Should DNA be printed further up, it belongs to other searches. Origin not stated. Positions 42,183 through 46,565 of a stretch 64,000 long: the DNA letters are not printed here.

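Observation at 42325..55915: About 13.5 kb of three giant co-directional genes wedged between prfB and lysS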

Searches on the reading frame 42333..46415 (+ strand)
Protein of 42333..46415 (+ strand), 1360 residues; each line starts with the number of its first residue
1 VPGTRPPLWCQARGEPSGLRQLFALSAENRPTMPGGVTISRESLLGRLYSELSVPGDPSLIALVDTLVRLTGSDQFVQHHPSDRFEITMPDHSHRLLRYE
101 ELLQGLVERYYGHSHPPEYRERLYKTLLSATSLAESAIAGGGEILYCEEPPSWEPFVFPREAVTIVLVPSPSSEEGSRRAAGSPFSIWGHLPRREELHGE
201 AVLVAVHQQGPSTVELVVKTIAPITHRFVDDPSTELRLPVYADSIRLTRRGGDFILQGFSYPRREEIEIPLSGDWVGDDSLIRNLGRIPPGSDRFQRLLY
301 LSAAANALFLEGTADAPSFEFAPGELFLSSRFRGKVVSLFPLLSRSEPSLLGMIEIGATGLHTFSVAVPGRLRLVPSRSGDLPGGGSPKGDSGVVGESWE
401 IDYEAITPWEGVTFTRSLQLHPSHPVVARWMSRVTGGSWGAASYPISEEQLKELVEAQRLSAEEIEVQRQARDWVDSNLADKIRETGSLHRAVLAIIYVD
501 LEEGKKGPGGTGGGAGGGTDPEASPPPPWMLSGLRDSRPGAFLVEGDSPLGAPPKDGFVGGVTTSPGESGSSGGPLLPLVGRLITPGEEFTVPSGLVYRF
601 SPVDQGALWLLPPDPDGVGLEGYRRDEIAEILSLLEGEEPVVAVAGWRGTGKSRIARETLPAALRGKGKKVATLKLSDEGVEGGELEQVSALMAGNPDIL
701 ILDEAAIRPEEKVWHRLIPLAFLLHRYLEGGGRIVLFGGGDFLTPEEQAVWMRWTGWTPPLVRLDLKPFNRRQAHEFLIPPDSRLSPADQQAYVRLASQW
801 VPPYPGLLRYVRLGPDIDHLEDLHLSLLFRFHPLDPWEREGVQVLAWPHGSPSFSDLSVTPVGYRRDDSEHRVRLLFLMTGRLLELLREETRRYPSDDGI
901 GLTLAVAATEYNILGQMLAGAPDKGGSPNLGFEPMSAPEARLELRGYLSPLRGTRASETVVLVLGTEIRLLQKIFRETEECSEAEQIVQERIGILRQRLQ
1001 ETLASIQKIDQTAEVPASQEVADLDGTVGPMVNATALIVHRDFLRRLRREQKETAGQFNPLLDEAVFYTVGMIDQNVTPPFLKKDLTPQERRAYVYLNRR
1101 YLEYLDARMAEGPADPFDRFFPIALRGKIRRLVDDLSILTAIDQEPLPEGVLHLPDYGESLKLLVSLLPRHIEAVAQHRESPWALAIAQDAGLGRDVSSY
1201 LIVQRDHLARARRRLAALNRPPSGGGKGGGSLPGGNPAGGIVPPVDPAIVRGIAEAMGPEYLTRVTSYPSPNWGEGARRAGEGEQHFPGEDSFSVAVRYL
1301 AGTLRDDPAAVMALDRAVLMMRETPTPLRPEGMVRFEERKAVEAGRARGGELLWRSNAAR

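Call 4: search_protein_families(library=pfam, proteins=[window:42333-46415:+], max_evalue=0.1)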
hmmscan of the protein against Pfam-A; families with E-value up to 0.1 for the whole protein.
window:42333-46415:+ (1360 aa): 2 families
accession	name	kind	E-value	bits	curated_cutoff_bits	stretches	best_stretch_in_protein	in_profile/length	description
PF13191.12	AAA_16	-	0.00034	21.6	32.6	1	624-666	5-51/167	AAA ATPase domain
PF13173.12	AAA_14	-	0.1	13.1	27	0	639-706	2-72/129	AAA domain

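Call 5: search_protein_families(library=ncbifam, proteins=[window:42333-46415:+], max_evalue=0.1)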
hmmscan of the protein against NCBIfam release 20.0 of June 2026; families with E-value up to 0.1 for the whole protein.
window:42333-46415:+ (1360 aa): 0 families

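Call 6: search_protein_families(library=padloc, proteins=[window:42333-46415:+], max_evalue=0.1)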
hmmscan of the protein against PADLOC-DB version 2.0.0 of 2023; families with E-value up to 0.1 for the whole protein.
window:42333-46415:+ (1360 aa): 0 families

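Call 10: search_solved_structures(query=window:42333-46415:+, max_evalue=1)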
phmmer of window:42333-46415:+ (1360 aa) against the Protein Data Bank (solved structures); distinct sequences matched with E-value up to 1: 0.

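Call 12: find_homologous_proteins(query=window:42333-46415:+)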
Query window:42333-46415:+: 8000 candidates shared short words with the query, none scored E <= 0.001.

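Call 35: search_protein_representatives(protein=window:42816-46415:+)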
Query: 1199 residues. Proteins with E-value up to 0.001 (for the whole library): 22; up to 1e-10: 11; up to 1e-30: 2. The best 22 are listed.
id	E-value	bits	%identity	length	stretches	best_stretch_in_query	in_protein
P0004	2.0e-44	168.2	38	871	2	698-1064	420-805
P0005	2.0e-42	161.6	41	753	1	429-694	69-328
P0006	1.6e-30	122.2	36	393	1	424-648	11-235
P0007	1.7e-27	112.2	34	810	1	424-685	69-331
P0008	3.4e-27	111.1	32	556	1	26-392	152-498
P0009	1.4e-24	102.5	33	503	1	79-358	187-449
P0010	1.1e-21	92.9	36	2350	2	424-691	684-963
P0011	1.8e-13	65.7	37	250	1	535-689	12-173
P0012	6.9e-13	63.7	32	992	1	410-662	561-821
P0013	1.6e-11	59.2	32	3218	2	450-620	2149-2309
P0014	4.9e-11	57.6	33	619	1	23-304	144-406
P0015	9.4e-10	53.4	31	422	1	442-670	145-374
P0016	9.4e-09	50.1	31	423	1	429-661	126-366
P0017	1.8e-07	45.8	33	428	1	431-660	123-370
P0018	1.9e-07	45.7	29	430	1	445-671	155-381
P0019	3.7e-07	44.8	29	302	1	449-659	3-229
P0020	5.3e-07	44.3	33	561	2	91-296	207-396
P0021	6.2e-07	44.0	29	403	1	440-660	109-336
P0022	2.3e-05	38.8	60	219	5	1106-1128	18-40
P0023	3.5e-05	38.2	30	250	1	450-617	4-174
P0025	5.0e-04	34.4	29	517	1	432-678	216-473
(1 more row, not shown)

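Call 36: search_protein_families(library=pfam, proteins=[P0004, P0005, P0006, P0007, P0008, P0009, P0012, P0014, P0015, P0016], max_evalue=0.01)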
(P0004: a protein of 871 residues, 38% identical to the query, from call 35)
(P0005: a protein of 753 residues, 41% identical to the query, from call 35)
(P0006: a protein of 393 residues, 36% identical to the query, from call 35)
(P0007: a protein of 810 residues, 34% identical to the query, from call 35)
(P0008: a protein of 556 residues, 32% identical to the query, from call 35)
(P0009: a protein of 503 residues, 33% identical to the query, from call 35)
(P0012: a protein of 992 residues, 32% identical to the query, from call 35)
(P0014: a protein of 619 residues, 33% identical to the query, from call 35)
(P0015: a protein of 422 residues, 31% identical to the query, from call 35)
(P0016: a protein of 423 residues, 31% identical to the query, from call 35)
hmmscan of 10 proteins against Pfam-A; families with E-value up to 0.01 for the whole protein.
P0004 (871 aa): 0 families

P0005 (753 aa): 0 families

P0006 (393 aa): 1 family
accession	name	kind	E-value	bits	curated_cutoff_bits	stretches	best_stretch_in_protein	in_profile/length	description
PF16220.10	DUF4880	-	0.0016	18.7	25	0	199-220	2-24/43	Domain of unknown function (DUF4880)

P0007 (810 aa): 2 families
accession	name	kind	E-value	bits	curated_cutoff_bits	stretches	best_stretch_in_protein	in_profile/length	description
PF13191.12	AAA_16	-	0.00016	22.7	32.6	1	107-170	4-85/167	AAA ATPase domain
PF03308.22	MeaB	-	0.0092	15.4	23.1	0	122-157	32-66/273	Methylmalonyl Co-A mutase-associated GTPase MeaB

P0008 (556 aa): 0 families

P0009 (503 aa): 0 families

P0012 (992 aa): 0 families

P0014 (619 aa): 0 families

P0015 (422 aa): 0 families

P0016 (423 aa): 0 families

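Call 40: find_homologous_proteins(query=A1, max_evalue=0.001)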
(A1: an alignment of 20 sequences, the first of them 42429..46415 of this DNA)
Query A1 (20 sequences): 8000 candidates shared short words with the query, none scored E <= 0.001.

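Call 41: list_cluster_members(proteins=[P0004, P0005, P0006, P0007, P0008, P0009, P0010, P0012, P0014, P0015])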
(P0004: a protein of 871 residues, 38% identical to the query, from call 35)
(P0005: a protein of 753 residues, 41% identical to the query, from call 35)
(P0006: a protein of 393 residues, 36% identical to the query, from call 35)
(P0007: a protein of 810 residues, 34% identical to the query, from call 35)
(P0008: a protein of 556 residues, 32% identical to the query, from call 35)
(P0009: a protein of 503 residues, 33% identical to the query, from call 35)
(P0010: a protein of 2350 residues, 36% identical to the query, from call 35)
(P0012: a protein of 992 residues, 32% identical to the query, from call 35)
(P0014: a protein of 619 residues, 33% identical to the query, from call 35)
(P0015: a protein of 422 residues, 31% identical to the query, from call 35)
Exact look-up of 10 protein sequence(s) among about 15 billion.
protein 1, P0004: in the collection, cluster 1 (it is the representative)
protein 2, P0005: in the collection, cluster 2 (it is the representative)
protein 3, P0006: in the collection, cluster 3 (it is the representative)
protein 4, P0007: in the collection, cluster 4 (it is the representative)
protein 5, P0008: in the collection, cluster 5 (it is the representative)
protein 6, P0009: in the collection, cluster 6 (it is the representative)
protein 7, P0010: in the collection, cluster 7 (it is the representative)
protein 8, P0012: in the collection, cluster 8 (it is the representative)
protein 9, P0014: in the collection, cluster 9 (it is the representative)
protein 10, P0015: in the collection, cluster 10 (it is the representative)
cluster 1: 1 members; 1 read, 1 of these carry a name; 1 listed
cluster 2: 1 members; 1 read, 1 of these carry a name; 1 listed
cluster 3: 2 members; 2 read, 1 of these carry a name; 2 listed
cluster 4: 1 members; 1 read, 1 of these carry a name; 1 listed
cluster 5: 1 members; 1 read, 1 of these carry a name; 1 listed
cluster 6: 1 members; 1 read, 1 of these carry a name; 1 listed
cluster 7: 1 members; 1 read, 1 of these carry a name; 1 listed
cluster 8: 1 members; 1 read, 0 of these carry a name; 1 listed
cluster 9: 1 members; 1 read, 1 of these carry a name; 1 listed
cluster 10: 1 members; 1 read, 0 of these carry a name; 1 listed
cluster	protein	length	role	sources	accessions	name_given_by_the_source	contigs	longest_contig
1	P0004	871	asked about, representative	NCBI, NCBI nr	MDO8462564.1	MAG: hypothetical protein Q7S98_06910 [Deltaproteobacteria bacterium] | hypothetical protein [Deltaproteobacteria bacterium]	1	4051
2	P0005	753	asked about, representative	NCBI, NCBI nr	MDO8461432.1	MAG: hypothetical protein Q7S98_01085 [Deltaproteobacteria bacterium] | hypothetical protein [Deltaproteobacteria bacterium]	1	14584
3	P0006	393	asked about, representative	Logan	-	-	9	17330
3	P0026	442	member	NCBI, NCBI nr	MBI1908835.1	MAG: hypothetical protein HYS22_01530 [Deltaproteobacteria bacterium] | hypothetical protein [Deltaproteobacteria bacterium]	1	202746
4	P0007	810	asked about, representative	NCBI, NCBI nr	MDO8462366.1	MAG: hypothetical protein Q7S98_05860 [Deltaproteobacteria bacterium] | hypothetical protein [Deltaproteobacteria bacterium]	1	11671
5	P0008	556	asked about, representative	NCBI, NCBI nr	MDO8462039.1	MAG: hypothetical protein Q7S98_04165, partial [Deltaproteobacteria bacterium] | hypothetical protein [Deltaproteobacteria bacterium]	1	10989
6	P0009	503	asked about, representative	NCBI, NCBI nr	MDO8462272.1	MAG: hypothetical protein Q7S98_05370, partial [Deltaproteobacteria bacterium] | hypothetical protein [Deltaproteobacteria bacterium]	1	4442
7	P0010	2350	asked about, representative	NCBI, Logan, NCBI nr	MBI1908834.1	MAG: hypothetical protein HYS22_01525 [Deltaproteobacteria bacterium] | hypothetical protein [Deltaproteobacteria bacterium]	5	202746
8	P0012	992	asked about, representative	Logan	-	-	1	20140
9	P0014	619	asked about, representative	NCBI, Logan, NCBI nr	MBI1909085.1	MAG: hypothetical protein HYS22_02820 [Deltaproteobacteria bacterium] | hypothetical protein [Deltaproteobacteria bacterium]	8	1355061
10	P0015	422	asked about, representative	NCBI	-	-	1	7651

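Call 42: find_encoding_contigs(protein=P0010, flank=10000, max_places=3)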
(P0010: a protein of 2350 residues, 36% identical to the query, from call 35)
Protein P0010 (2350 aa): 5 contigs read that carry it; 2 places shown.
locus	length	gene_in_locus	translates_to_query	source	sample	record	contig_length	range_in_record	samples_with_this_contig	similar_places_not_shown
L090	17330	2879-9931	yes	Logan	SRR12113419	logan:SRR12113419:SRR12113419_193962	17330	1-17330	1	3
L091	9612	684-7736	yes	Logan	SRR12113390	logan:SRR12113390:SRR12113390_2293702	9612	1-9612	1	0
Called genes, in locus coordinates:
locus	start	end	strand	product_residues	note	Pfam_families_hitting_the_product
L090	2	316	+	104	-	?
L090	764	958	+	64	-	-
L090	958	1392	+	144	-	PF02661:Fic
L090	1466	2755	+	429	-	PF00324:AA_permease, PF13520:AA_permease_2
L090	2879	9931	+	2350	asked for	-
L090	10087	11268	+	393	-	-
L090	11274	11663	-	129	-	PF19571:ACT_8, PF01842:ACT (weak)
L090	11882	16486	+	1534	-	-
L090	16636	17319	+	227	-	PF01797:Y1_Tnp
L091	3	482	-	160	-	?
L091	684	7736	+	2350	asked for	-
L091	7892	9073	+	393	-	-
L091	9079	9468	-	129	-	PF19571:ACT_8, PF01842:ACT (weak)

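Call 43: find_encoding_contigs(protein=P0005, flank=10000, max_places=3)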
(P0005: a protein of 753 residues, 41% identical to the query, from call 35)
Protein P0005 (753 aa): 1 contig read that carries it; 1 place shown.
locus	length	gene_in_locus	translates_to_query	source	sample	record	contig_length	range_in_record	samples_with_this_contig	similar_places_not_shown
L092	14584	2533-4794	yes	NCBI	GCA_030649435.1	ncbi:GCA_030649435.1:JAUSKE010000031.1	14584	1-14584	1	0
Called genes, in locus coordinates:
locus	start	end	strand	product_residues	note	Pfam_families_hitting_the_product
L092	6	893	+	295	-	PF01040:UbiA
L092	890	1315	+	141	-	PF04238:DUF420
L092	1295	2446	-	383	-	PF07690:MFS_1, PF12832:MFS_1_like, PF13347:MFS_2 (weak), PF12832:MFS_1_like, PF07690:MFS_1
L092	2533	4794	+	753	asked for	-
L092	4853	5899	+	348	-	PF12710:HAD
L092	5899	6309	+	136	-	-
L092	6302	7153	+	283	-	PF00494:SQS_PSY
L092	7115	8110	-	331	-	PF00494:SQS_PSY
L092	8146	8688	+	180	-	PF01923:Cob_adeno_trans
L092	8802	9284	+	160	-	PF03449:GreA_GreB_N, PF01272:GreA_GreB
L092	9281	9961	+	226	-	PF00702:Hydrolase, PF13419:HAD_2, PF13242:Hydrolase_like (faint)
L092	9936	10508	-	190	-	PF08819:DUF1802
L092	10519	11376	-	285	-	PF01066:CDP-OH_P_transf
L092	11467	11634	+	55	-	-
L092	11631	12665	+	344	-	-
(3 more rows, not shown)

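Call 44: find_encoding_contigs(protein=P0014, flank=10000, max_places=2)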
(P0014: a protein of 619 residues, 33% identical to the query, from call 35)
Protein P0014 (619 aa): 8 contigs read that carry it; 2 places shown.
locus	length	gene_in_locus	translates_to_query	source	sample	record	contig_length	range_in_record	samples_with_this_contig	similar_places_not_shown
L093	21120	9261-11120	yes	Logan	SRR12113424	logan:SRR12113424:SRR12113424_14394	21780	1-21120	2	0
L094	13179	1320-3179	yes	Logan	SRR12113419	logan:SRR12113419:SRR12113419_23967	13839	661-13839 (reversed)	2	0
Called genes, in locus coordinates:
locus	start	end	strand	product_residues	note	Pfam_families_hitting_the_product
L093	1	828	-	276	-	?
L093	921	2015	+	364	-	-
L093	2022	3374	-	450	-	-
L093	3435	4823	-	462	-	-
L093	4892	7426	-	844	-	-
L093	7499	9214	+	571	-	PF06418:CTP_synth_N, PF00117:GATase, PF07722:Peptidase_C26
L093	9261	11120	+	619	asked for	-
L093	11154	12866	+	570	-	-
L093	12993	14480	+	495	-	PF00309:Sigma54_AID, PF04963:Sigma54_CBD, PF04552:Sigma54_DBD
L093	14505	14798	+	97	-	PF02482:Ribosomal_S30AE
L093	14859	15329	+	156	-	PF00359:PTS_EIIA_2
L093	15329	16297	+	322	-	PF02603:Hpr_kinase_N, PF07475:Hpr_kinase_C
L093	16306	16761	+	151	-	PF03610:EIIA-man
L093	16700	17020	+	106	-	PF00381:PTS-HPr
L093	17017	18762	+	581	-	PF05524:PEP-utilisers_N, PF00391:PEP-utilizers, PF02896:PEP-utilizers_C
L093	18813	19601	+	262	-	PF01066:CDP-OH_P_transf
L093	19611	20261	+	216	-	PF00702:Hydrolase, PF12710:HAD, PF13419:HAD_2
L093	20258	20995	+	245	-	PF00483:NTP_transferase, PF12804:NTP_transf_3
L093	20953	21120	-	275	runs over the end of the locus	?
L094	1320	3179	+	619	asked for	-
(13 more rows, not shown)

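Call 45: find_encoding_contigs(protein=P0007, flank=10000, max_places=2)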
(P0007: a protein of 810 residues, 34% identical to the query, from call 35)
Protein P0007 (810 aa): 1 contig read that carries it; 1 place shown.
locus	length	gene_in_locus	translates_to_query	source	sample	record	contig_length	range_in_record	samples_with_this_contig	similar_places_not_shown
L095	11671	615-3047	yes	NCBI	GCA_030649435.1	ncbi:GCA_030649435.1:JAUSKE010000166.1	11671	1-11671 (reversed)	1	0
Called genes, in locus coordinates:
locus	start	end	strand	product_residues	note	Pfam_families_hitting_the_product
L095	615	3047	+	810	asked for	-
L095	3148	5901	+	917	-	-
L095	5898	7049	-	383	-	PF00108:Thiolase_N, PF02803:Thiolase_C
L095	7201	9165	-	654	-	PF01553:Acyltransferase, PF19277:GPAT_C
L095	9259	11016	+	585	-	PF02518:HATPase_c (weak), PF13589:HATPase_c_3, PF01119:DNA_mis_repair, PF08676:MutL_C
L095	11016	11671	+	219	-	PF01745:IPT, PF01715:IPPT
